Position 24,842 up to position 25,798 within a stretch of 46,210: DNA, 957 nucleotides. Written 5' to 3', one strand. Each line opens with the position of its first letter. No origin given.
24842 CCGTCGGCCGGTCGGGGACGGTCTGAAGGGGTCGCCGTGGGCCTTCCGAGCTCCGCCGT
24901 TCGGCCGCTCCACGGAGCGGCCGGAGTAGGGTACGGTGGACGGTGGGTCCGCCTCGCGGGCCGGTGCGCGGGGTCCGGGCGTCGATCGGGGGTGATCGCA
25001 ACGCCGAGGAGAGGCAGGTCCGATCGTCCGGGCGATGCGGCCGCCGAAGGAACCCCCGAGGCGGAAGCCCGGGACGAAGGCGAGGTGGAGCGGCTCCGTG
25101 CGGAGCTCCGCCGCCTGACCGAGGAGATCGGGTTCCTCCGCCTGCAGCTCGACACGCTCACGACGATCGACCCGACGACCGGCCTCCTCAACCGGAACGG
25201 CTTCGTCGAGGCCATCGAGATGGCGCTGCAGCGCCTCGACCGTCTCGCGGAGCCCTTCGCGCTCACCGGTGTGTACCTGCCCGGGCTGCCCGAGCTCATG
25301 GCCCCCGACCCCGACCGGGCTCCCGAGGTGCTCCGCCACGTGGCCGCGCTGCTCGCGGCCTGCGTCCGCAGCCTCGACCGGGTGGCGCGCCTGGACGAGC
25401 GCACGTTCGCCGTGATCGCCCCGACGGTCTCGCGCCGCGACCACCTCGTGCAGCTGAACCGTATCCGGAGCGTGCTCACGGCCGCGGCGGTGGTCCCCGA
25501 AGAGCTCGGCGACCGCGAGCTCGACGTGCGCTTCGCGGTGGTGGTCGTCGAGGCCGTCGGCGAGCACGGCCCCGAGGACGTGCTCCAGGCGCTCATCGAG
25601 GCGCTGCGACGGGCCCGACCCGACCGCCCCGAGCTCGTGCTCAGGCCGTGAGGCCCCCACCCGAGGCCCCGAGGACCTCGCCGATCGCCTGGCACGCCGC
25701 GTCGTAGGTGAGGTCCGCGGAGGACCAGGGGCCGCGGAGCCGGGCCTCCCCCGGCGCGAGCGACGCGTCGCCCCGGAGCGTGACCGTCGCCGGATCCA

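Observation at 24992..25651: Degenerate GGDEF protein (A-site DERTF, I-site RSLD intact) on the opposite strand exactly where fliI/fliJ would follow fliH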

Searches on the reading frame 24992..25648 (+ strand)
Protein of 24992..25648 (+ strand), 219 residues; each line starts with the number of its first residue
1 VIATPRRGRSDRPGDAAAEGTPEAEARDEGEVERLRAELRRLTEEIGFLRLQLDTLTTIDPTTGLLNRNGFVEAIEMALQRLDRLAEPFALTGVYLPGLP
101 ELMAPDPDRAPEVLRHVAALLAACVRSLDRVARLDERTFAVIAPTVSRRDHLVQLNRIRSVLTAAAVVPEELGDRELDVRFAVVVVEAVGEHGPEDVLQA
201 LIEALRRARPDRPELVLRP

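Call 10: find_homologous_proteins(query=window:24992-25648:+, max_evalue=0.001)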
Query window:24992-25648:+ (219 aa): 9 proteins with E <= 0.001 among 6844 candidates.
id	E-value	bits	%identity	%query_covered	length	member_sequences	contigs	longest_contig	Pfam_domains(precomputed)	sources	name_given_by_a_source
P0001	1.7e-109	382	99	86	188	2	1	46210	PF00990.27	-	-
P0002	3.0e-97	342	81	96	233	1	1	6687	PF00990.27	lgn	-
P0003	1.2e-92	327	80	94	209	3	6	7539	PF00990.27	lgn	-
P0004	4.7e-89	315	79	94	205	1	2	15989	PF00990.27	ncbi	-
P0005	1.4e-85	304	84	82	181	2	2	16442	PF00990.27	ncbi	-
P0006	7.2e-85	302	76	96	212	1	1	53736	PF00990.27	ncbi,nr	ncbi:MAG: hypothetical protein KatS3mg014_2584 [Actinomycetota bacterium]|nr:MAG: hypothetical prote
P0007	2.2e-49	186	54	82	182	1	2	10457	PF00990.27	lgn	-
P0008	3.1e-49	185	56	84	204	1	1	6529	-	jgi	jgi:GGDEF domain-containing protein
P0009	1.1e-36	144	51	80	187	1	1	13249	PF00990.27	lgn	-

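Call 12: find_related_loci(query=A1, collection=genome_contigs, flank=10000)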
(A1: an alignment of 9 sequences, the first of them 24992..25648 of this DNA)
Query A1 (219 aa) in genome_contigs; peptide patterns used: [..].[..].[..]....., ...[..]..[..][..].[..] (x = any residue, [..] = any of these).
66 stretches matched a pattern; 10 encode a relative of the query (tblastn E <= 1e-3); 10 distinct loci.
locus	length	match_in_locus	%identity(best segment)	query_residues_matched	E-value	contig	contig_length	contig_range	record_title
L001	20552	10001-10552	36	27-216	3e-26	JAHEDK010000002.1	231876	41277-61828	MAG: Actinomycetes bacterium isolate Ww199 NODE_8_length_231876_cov_8.361058, whole genome shotgun sequence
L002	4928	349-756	40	26-164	9e-25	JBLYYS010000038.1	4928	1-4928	MAG: Acidimicrobiia bacterium isolate DBRS4.bin20 k97_44656, whole genome shotgun sequence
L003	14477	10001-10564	34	21-215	5e-21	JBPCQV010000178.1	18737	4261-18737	MAG: Acidimicrobiia bacterium isolate TH_ant_mag_217 S1Ck127_4478666_flag_1_multi_5.9661_len_18737, whole genome shotgun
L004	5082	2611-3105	34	44-215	5e-21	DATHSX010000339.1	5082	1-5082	MAG TPA_asm: Acidimicrobiia bacterium isolate SMAG_U16062 k141_716330, whole genome shotgun sequence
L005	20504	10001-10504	33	25-199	6e-17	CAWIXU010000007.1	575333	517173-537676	MAG: uncultured Acidimicrobiia bacterium isolate MFD05747.bin.2.23 genome assembly, contig: contig_70001, whole genome s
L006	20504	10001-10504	33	25-199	6e-17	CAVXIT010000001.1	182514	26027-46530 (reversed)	MAG: uncultured Acidimicrobiia bacterium isolate MFD09206.bin.1.94 genome assembly, contig: contig_11085, whole genome s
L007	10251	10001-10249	39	22-104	4e-10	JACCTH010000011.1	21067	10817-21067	MAG: Acidimicrobiia bacterium isolate MGR_bin69 SD2897-2912_k127_5578589, whole genome shotgun sequence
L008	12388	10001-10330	29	56-167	1e-5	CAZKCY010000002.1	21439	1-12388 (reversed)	MAG TPA_asm: uncultured Marinimicrobium sp. isolate SRP304980_co2_63 genome assembly, contig: NODE_1134_length_21439_cov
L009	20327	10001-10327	26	102-215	3e-5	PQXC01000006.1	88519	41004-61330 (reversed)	MAG: Candidatus Methanophagaceae archaeon isolate G60ANME1 NODE_6_length_88519_cov_13.147, whole genome shotgun sequence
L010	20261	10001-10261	30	56-144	2e-4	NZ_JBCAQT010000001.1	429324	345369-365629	Marinimicrobium sp. C2-29 Scaffold1_1, whole genome shotgun sequence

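Call 14: find_encoding_contigs(protein=P0006, flank=10000, max_places=3)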
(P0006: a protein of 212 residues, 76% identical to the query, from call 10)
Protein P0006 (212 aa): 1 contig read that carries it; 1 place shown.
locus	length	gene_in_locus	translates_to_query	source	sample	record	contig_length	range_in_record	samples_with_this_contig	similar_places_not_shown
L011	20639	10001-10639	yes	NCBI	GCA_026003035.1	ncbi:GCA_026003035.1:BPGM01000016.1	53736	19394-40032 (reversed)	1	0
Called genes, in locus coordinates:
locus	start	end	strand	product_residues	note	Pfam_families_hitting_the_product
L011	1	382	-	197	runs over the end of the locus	-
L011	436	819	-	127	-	PF00072:Response_reg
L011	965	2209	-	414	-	-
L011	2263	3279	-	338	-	PF00586:AIRS, PF02769:AIRS_C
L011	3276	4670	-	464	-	PF13522:GATase_6, PF13537:GATase_7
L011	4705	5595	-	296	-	PF04542:Sigma70_r2 (weak), PF04539:Sigma70_r3, PF08281:Sigma70_r4_2, PF04545:Sigma70_r4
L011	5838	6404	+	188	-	PF02557:VanY (weak)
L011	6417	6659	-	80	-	PF02599:CsrA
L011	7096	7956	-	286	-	PF00669:Flagellin_N, PF00700:Flagellin_C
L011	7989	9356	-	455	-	PF00460:Flg_bb_rod (weak), PF22638:FlgK_D1, PF06429:Flg_bbr_C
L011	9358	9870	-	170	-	PF05130:FlgN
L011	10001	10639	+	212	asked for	PF00990:GGDEF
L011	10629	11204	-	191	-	PF02108:FliH (weak)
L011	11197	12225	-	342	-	PF03448:MgtE_N (faint), PF14842:FliG_N, PF14841:FliG_M, PF01706:FliG_C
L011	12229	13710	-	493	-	PF01514:YscJ_FliF, PF08345:YscJ_FliF_C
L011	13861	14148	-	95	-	-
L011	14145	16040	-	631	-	PF02465:FliD_N, PF07195:FliD_C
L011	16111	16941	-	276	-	PF00669:Flagellin_N, PF00700:Flagellin_C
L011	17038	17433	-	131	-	PF02561:FliS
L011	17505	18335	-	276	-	PF00669:Flagellin_N, PF00700:Flagellin_C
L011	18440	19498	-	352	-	-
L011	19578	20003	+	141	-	PF01966:HD, PF13487:HD_5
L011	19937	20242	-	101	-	-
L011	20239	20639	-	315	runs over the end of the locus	-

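Call 15: find_encoding_contigs(protein=P0009, flank=10000, max_places=3)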
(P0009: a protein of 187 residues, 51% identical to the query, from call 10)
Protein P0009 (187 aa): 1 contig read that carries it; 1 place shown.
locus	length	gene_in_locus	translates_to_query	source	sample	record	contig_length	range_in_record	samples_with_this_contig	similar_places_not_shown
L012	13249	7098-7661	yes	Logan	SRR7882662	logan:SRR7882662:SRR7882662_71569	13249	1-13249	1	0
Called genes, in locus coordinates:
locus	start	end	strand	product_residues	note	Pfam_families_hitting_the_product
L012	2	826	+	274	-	?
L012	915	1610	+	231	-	-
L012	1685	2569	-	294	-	PF04542:Sigma70_r2, PF04539:Sigma70_r3, PF08281:Sigma70_r4_2 (weak), PF04545:Sigma70_r4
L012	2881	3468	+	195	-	PF02557:VanY (weak)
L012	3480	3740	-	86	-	PF02599:CsrA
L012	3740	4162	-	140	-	PF02623:FliW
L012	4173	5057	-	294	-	PF00669:Flagellin_N, PF00700:Flagellin_C (weak)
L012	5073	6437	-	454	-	PF00460:Flg_bb_rod, PF22638:FlgK_D1, PF06429:Flg_bbr_C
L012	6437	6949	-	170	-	PF05130:FlgN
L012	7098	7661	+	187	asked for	PF00990:GGDEF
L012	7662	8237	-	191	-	PF02108:FliH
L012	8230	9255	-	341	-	PF03448:MgtE_N (faint), PF14842:FliG_N, PF14841:FliG_M, PF01706:FliG_C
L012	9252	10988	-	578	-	PF01514:YscJ_FliF, PF08345:YscJ_FliF_C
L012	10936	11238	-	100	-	-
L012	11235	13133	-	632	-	PF02465:FliD_N, PF07196:Flagellin_IN (weak), PF07195:FliD_C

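Call 16: find_encoding_contigs(protein=P0007, flank=10000, max_places=3)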
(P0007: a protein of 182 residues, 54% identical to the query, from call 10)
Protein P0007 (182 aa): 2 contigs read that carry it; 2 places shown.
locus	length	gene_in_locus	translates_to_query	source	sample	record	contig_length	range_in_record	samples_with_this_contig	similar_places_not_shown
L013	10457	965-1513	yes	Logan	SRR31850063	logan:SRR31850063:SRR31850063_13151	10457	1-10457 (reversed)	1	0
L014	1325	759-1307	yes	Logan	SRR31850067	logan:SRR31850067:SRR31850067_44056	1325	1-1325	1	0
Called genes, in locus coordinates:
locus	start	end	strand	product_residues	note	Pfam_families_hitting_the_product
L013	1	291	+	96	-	?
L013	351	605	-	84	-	PF02599:CsrA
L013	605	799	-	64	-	PF02623:FliW (weak)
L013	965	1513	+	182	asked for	PF00990:GGDEF (faint)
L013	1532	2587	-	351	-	PF02812:ELFV_dehydrog_N, PF02826:2-Hacid_dh_C (weak), PF00208:ELFV_dehydrog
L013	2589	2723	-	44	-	-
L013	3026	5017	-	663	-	PF14522:Cytochrome_C7 (faint), PF09699:Paired_CXXCH_1 (faint), PF14537:Cytochrom_c3_2 (faint)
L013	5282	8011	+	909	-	PF00791:ZU5, PF22113:Mtrc-MtrF_II-IV_dom (faint), PF14522:Cytochrome_C7 (faint), PF14537:Cytochrom_c3_2 (faint), PF09699:Paired_CXXCH_1 (weak)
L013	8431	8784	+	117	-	-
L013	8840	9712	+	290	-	PF14537:Cytochrom_c3_2 (faint), PF22113:Mtrc-MtrF_II-IV_dom (faint), PF02085:Cytochrom_CIII (faint), PF14522:Cytochrome_C7 (faint)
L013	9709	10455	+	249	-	?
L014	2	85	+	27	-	?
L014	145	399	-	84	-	PF02599:CsrA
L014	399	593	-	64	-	PF02623:FliW (weak)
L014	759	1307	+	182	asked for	PF00990:GGDEF (faint)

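Call 18: search_solved_structures(query=A1, max_evalue=0.001, show_alignments=3)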
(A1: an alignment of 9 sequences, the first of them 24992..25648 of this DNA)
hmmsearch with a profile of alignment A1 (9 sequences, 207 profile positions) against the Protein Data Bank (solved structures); distinct sequences matched with E-value up to 0.001: 23.
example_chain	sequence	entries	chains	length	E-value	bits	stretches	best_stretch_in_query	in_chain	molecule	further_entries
3ign_A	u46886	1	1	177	3e-10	43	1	40-197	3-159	Diguanylate cyclase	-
4yme_A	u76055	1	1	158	8.8e-08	34.9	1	48-152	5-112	sensory box/GGDEF family protein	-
9g86_A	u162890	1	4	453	3.4e-07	33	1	18-199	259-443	Response regulator PleD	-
9g85_A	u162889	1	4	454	3.5e-07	33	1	18-199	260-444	Response regulator PleD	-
2wb4_A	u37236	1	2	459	3.5e-07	33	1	18-199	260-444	DIGUANYLATE CYCLASE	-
1w25_A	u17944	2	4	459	3.5e-07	33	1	18-199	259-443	STALKED-CELL DIFFERENTIATION CONTROLLING PROTEIN | RESPONSE REGULATOR PLED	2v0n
5xgb_A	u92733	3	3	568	1.2e-06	31.3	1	45-138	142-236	Uncharacterized protein | Uncharacterized protein PA0861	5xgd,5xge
3hva_A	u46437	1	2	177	1.5e-06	30.9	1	43-193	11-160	Protein FimX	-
4wxo_A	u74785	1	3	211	2.1e-06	30.5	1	35-198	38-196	Uncharacterized protein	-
7e6g_A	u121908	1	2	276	6.3e-06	28.9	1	21-184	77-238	Putative GGDEF domain protein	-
4j40_A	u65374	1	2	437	1.3e-05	27.9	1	43-192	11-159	FimX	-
9p6j_A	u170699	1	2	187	1.5e-05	27.7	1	28-177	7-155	diguanylate cyclase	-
6zxm_A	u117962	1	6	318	1.6e-05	27.6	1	36-148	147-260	Putative GGDEF/response regulator receiver domain protein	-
5llw_B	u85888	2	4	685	1.8e-05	27.4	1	40-204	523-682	Diguanylate cyclase (GGDEF) domain-containing protein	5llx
6et7_A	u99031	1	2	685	3.4e-05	26.5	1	41-204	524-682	Diguanylate cyclase (GGDEF) domain-containing protein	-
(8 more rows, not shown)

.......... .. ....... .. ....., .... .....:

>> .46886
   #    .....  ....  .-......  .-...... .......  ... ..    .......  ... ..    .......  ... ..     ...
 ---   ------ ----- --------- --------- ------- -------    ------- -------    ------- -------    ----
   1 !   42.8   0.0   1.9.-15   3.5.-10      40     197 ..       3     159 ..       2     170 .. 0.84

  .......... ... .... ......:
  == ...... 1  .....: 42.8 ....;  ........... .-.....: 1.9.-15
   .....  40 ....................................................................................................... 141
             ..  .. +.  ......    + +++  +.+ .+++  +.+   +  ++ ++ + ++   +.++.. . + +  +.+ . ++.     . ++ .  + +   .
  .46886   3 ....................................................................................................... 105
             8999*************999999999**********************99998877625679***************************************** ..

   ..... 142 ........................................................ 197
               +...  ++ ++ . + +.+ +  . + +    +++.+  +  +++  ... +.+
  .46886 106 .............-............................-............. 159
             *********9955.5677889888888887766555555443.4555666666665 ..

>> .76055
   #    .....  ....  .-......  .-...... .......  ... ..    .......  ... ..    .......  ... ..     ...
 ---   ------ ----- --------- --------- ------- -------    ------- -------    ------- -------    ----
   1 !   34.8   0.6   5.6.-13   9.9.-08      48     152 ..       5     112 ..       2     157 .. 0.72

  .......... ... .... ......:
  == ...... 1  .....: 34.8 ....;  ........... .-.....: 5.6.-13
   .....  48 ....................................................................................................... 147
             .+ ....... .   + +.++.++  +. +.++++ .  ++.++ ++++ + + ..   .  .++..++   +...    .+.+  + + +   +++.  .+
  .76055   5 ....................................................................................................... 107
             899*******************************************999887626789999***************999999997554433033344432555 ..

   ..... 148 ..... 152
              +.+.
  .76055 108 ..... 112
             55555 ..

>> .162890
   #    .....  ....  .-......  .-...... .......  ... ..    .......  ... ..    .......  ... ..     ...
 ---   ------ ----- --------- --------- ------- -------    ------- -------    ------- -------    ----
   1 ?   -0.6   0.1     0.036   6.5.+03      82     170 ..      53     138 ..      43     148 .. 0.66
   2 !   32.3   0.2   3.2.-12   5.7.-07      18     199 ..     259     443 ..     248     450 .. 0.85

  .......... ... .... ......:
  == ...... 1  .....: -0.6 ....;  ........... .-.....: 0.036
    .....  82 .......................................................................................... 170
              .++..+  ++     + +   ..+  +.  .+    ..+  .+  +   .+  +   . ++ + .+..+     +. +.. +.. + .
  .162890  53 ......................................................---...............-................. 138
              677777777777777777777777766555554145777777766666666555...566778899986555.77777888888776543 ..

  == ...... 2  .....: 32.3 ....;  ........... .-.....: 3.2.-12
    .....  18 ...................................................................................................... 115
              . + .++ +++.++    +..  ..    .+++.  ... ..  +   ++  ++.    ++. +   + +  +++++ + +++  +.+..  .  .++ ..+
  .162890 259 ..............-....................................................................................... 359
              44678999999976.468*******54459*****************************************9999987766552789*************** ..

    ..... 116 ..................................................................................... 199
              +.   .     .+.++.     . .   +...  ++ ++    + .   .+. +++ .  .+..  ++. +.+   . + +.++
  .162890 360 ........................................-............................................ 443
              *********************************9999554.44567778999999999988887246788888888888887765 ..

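Call 26: search_protein_families(library=pfam, proteins=[L003:8676-9965:+, L003:8026-8553:+, L003:6914-7795:+, L003:5247-6110:+, L003:10576-11577:-, L001:11834-13360:-, L004:1513-2478:+, L004:3186-4595:-, L002:2224-3753:-, L002:3796-4689:-], max_evalue=0.001)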
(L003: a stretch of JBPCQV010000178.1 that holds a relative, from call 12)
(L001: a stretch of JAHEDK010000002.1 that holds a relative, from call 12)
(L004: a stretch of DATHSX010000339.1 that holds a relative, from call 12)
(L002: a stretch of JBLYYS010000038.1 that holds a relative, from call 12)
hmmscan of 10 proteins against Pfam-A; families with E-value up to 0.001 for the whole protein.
L003:8676-9965:+ (430 aa): 3 families
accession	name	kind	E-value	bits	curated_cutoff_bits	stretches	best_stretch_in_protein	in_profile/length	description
PF00152.25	tRNA-synt_2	-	1.6e-85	287.4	25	1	89-426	2-307/308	tRNA synthetases class II (D, K and N)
PF01336.31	tRNA_anti-codon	-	5.2e-09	36.4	27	1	4-72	10-75/75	OB-fold nucleic acid binding domain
PF01409.25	tRNA-synt_2d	-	1e-07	32.1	19.8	1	180-209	104-133/246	tRNA synthetases class II core domain (F)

L003:8026-8553:+ (176 aa): 1 family
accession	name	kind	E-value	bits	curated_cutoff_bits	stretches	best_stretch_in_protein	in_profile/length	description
PF03309.20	Pan_kinase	-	3.6e-44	151.5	24.7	1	5-127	81-205/205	Type III pantothenate kinase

L003:6914-7795:+ (294 aa): 1 family
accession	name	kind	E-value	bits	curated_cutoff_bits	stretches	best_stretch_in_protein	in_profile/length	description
PF02569.21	Pantoate_ligase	-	1.1e-89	300.7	20.7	1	4-269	9-267/268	Pantoate-beta-alanine ligase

L003:5247-6110:+ (288 aa): 4 families
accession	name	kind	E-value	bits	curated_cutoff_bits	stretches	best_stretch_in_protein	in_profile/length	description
PF01288.25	HPPK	-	7.9e-28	97.6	25.7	1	7-104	28-114/116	7,8-dihydro-6-hydroxymethylpterin-pyrophosphokinase (HPPK)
PF04191.18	PEMT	-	1.9e-14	54.4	25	1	175-270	4-103/105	Phospholipid methyltransferase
PF04140.19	ICMT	-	1.5e-07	32.2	24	1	181-253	5-79/95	Isoprenylcysteine carboxyl methyltransferase (ICMT) family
PF06966.17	DUF1295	-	0.00028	20.9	20.4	1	88-249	33-195/235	Protein of unknown function (DUF1295)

L003:10576-11577:- (334 aa): 1 family
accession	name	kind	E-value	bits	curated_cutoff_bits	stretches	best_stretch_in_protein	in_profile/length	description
PF00348.22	polyprenyl_synt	-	8.6e-63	212.3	27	1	33-278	2-249/251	Polyprenyl synthetase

L001:11834-13360:- (509 aa): 3 families
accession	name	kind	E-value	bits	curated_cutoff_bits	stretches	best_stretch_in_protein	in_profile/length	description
PF00152.25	tRNA-synt_2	-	4.2e-86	289.2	25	1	167-504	2-307/308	tRNA synthetases class II (D, K and N)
PF01336.31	tRNA_anti-codon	-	5.3e-14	52.4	27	1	73-150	1-75/75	OB-fold nucleic acid binding domain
PF01409.25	tRNA-synt_2d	-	1.9e-06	28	19.8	0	258-285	104-131/246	tRNA synthetases class II core domain (F)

L004:1513-2478:+ (322 aa): 1 family
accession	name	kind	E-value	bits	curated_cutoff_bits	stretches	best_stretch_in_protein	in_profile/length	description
PF00348.22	polyprenyl_synt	-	3.2e-64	217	27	1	24-261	2-243/251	Polyprenyl synthetase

L004:3186-4595:- (470 aa): 3 families
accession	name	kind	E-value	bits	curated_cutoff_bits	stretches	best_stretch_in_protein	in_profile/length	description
PF00152.25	tRNA-synt_2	-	1.5e-85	287.5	25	1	126-463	2-307/308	tRNA synthetases class II (D, K and N)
PF01336.31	tRNA_anti-codon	-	2.2e-14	53.6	27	1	32-106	1-72/75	OB-fold nucleic acid binding domain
PF01409.25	tRNA-synt_2d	-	5.3e-07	29.8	19.8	0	217-244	104-131/246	tRNA synthetases class II core domain (F)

L002:2224-3753:- (510 aa): 3 families
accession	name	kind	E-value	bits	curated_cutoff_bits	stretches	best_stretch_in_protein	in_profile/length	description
PF00152.25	tRNA-synt_2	-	6.9e-89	298.4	25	1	167-504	2-307/308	tRNA synthetases class II (D, K and N)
PF01336.31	tRNA_anti-codon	-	3.6e-13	49.7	27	1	73-150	1-75/75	OB-fold nucleic acid binding domain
PF01409.25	tRNA-synt_2d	-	1.6e-06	28.2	19.8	0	258-301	104-149/246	tRNA synthetases class II core domain (F)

L002:3796-4689:- (298 aa): 1 family
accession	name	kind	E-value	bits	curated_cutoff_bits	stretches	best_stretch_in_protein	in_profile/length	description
PF02569.21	Pantoate_ligase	-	4.4e-92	308.5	20.7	1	14-268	19-267/268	Pantoate-beta-alanine ligase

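Call 27: predict_structure(alignment_id=A1)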
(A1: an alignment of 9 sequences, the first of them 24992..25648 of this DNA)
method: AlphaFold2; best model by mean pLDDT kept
length: 219 residues; sequences in the alignment: 9
mean_pLDDT: 52.7   pTM: 0.45
mean pLDDT of the five models: 52.7, 48.1, 47.2, 45.3, 44.5
residues with pLDDT >= 90: 0; 70-90: 3; 50-70: 116; < 50: 100
segments of 3 or more residues with pLDDT < 50: 1-4, 7-25, 38-56, 84-93, 135-171, 173-181
pLDDT, mean of each block of 10 residues (from residue 1): 45 42 53 53 34 47 62 61 46 53 67 65 64 51 45 46 44 44 53 57 65 62
secondary structure, 60 per line:
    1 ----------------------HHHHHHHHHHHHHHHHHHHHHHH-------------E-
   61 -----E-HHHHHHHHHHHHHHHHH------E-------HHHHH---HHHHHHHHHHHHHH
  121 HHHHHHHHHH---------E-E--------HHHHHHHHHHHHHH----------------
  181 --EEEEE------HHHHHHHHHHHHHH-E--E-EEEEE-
elements in order: H23-45 H68-84 H99-103 H107-130 H151-164 E183-187 H194-207 E214-218
